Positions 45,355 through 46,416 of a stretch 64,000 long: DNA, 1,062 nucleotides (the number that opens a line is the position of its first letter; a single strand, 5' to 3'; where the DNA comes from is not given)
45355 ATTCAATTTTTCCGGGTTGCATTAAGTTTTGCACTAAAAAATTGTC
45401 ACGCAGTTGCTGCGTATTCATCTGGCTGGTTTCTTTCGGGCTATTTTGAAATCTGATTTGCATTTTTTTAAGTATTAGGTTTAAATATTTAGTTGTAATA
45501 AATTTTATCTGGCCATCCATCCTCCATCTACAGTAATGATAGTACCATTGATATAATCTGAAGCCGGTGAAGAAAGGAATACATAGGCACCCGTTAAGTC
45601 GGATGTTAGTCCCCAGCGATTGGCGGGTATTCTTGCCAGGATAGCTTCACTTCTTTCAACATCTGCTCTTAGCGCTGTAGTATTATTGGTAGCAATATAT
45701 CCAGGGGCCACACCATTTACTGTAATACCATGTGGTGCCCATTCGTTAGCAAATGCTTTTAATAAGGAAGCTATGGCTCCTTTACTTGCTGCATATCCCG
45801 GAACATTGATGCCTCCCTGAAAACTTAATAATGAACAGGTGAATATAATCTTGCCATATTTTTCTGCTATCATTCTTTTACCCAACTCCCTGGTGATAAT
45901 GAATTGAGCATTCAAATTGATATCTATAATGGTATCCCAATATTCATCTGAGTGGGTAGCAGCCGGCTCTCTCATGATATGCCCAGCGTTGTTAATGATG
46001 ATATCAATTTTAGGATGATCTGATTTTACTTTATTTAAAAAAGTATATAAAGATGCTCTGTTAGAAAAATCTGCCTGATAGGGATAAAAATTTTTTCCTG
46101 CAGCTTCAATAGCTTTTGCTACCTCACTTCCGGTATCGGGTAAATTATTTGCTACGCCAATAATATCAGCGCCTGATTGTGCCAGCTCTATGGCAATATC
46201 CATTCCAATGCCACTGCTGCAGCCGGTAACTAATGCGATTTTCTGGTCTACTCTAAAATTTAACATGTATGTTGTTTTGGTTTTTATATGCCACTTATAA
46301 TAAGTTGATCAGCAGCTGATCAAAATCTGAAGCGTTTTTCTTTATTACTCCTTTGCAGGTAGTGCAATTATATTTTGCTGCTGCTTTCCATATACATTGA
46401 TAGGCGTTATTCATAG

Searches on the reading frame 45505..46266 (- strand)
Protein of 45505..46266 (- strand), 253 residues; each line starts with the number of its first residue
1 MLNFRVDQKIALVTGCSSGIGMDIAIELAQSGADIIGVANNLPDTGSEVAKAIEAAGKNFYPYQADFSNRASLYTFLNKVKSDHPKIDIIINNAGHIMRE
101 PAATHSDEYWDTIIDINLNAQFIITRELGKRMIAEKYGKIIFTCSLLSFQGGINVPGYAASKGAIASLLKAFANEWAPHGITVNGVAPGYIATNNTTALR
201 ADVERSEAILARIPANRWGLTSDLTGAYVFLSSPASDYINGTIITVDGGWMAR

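Call 34: search_protein_families(library=pfam, proteins=[window:45505-46266:-], max_evalue=0.001)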
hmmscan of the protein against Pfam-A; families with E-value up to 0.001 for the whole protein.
window:45505-46266:- (253 aa): 4 families
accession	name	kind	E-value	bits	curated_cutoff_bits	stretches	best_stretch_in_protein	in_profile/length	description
PF00106.31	adh_short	-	1.5e-53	181.6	26.6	1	9-202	1-193/195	short chain dehydrogenase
PF13561.12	adh_short_C2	-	3e-50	171.4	27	1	17-250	3-235/236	Enoyl-(Acyl carrier protein) reductase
PF08659.16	KR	-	8.2e-12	45.8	22.6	1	12-186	4-173/180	KR domain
PF01370.27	Epimerase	-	0.00037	20.4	20.9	0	11-119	1-97/240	NAD dependent epimerase/dehydratase family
